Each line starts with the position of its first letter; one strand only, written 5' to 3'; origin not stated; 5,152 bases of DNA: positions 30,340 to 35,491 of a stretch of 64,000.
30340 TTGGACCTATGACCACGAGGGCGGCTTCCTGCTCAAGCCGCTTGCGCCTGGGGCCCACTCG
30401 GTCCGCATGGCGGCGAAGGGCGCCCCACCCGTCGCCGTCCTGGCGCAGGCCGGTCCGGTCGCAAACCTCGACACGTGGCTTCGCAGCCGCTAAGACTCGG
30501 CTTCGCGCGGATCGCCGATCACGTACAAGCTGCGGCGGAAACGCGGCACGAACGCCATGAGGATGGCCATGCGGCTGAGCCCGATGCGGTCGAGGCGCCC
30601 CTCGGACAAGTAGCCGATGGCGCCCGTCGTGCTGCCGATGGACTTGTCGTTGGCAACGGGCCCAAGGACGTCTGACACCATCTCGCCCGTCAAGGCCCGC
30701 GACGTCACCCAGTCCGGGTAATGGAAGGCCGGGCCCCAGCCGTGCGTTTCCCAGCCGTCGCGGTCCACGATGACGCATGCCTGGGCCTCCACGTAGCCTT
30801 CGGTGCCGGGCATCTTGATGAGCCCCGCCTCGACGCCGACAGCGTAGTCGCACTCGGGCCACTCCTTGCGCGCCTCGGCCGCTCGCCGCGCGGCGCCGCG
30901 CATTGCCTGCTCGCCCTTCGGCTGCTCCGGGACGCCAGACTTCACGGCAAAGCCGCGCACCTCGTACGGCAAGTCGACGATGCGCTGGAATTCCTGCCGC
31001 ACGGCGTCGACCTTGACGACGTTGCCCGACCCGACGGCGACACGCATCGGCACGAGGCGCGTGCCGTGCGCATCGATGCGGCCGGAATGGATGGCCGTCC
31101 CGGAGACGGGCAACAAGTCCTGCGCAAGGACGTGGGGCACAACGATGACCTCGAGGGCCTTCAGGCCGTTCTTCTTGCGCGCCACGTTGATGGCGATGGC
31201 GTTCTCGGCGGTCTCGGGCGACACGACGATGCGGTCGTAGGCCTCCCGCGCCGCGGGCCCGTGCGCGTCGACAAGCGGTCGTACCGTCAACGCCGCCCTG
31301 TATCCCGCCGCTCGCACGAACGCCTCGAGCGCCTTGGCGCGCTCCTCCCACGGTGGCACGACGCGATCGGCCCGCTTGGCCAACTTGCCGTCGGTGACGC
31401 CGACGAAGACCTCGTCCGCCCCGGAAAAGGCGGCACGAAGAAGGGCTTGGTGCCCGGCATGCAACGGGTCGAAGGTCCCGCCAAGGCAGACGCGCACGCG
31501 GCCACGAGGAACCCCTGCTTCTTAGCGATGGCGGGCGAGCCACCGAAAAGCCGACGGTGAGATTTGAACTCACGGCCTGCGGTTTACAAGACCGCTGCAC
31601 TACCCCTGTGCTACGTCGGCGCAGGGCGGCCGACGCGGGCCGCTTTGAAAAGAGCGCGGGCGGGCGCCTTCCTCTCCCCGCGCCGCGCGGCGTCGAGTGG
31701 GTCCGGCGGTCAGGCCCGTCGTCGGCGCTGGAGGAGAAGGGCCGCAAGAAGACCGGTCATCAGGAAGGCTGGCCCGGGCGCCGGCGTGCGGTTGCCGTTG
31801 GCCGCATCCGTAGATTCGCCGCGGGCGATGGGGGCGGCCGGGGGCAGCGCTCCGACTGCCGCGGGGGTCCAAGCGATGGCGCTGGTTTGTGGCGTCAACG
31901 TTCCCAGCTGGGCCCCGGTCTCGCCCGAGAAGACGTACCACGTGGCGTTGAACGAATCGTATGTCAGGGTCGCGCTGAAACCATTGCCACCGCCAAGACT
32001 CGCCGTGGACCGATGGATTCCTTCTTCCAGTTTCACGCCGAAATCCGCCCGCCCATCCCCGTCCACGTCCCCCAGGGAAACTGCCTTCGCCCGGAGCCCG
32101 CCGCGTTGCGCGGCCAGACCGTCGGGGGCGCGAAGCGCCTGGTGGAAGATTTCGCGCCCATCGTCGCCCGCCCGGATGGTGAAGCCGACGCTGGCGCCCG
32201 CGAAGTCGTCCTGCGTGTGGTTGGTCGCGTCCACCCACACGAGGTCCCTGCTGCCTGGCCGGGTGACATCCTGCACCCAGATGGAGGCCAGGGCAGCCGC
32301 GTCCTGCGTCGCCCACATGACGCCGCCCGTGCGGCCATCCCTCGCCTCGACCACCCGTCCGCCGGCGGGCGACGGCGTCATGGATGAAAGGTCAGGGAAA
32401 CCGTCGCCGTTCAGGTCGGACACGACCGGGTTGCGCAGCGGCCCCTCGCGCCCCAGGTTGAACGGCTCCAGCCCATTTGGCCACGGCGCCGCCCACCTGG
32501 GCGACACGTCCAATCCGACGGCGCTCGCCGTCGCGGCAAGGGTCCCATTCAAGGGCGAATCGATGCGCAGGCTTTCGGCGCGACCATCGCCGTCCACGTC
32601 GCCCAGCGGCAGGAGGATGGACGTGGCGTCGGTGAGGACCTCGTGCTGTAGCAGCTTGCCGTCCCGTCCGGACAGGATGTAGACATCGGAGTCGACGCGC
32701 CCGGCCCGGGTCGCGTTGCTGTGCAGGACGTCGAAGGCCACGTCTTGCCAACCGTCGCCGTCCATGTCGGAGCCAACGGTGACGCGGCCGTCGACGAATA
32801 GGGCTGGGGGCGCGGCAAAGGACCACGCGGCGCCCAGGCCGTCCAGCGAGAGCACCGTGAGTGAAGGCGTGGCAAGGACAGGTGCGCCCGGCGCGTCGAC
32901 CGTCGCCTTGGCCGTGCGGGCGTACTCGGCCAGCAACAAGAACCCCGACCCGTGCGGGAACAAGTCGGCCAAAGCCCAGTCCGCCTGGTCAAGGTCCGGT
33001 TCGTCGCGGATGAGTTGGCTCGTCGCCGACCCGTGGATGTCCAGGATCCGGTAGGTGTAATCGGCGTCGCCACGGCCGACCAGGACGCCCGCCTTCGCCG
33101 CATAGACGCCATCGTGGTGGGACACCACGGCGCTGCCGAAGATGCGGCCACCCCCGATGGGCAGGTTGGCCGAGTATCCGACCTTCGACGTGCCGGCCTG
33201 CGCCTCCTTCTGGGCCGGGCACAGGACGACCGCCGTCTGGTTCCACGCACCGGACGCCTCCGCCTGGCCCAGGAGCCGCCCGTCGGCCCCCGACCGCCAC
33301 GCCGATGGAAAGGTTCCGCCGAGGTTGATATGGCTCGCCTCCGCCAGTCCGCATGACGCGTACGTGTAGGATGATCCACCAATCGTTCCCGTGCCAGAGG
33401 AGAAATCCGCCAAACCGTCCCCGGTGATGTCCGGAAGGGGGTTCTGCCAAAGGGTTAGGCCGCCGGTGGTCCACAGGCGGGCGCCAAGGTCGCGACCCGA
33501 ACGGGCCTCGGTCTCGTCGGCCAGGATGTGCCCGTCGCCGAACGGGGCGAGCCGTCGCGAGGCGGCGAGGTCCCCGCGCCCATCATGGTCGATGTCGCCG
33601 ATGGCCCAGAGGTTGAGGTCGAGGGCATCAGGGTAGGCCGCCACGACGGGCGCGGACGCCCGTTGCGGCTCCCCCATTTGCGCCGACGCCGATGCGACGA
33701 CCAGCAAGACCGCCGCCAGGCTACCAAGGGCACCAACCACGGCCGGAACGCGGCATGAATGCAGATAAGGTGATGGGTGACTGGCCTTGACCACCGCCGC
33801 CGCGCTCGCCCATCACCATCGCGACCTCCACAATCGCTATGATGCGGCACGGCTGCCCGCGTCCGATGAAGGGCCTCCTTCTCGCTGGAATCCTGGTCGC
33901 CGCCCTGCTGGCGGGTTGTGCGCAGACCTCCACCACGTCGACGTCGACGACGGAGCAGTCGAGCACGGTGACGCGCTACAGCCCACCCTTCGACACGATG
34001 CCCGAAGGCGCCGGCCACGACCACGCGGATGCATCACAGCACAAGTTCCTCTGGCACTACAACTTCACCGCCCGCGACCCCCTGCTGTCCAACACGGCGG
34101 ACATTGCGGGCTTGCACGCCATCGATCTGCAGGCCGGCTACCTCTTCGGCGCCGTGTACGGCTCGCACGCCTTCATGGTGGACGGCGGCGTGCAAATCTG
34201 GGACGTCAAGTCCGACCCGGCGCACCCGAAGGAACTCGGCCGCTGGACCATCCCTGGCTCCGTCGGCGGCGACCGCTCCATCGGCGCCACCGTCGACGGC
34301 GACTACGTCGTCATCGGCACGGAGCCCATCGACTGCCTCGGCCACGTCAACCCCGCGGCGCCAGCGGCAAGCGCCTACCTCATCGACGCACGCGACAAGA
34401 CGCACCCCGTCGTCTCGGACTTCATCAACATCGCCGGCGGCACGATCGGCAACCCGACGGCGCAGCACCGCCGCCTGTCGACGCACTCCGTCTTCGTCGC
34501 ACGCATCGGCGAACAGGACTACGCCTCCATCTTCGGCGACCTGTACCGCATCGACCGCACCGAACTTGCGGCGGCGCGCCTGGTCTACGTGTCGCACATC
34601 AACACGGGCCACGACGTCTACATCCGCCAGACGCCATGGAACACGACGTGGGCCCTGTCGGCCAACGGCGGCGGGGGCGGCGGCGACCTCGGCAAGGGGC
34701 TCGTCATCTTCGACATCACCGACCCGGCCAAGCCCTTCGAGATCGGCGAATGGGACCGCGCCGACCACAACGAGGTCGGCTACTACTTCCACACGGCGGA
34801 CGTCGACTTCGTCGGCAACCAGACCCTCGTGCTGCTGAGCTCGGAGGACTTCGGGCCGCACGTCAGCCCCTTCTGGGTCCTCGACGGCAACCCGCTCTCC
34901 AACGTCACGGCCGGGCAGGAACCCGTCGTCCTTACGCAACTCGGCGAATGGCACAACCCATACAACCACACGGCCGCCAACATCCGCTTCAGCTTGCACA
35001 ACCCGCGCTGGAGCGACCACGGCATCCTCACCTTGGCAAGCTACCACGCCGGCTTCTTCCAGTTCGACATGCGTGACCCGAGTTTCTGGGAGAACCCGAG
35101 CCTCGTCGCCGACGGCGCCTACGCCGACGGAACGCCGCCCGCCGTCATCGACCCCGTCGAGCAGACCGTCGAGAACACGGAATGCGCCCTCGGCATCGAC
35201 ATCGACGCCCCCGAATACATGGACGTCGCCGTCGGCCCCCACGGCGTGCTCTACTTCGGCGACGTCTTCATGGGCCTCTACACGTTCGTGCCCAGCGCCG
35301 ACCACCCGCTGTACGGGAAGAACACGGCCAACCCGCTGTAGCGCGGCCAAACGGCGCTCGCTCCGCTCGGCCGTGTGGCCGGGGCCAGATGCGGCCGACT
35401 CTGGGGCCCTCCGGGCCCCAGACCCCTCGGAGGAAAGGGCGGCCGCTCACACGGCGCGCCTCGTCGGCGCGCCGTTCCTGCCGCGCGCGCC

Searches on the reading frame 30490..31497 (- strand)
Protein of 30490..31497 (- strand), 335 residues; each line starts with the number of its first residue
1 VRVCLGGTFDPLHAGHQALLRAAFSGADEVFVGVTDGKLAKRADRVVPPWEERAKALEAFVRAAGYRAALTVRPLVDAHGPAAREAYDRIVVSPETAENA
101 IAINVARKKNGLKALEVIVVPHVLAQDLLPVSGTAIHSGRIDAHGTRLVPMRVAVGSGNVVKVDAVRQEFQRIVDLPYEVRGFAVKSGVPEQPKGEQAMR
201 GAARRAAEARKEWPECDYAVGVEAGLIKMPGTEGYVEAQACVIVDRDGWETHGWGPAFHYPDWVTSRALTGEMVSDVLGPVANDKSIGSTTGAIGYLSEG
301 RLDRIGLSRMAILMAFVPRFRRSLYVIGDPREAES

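Call 67: search_protein_families(library=pfam, proteins=[window:30490-31497:-], max_evalue=0.00001)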
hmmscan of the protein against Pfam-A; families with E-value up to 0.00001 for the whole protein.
window:30490-31497:- (335 aa): 2 families
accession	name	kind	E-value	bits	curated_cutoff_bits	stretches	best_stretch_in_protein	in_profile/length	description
PF01931.24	NTPase_I-T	-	1.1e-41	142.9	25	1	156-319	1-161/162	Protein of unknown function DUF84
PF01467.32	CTP_transf_like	-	2.8e-10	40.9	21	1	5-136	2-130/133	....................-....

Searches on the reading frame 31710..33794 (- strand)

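Call 67: search_protein_families(library=pfam, proteins=[window:31710-33794:-], max_evalue=0.00001)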
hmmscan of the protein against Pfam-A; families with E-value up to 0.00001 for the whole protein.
window:31710-33794:- (694 aa): 1 family
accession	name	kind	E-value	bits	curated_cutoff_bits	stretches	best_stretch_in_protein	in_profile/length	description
PF01839.29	FG-GAP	-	4.5e-13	49.2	22.1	0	457-469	6-18/37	FG-GAP repeat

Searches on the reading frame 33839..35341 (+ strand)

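Call 69: search_protein_families(library=pfam, proteins=[window:33839-35341:+], max_evalue=0.00001)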
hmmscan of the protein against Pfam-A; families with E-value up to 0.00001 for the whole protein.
window:33839-35341:+ (500 aa): 1 family
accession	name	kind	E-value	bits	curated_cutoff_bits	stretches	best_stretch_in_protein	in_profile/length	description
PF08309.17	LVIVD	-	8e-06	25.5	20.2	0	283-305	18-40/42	LVIVD repeat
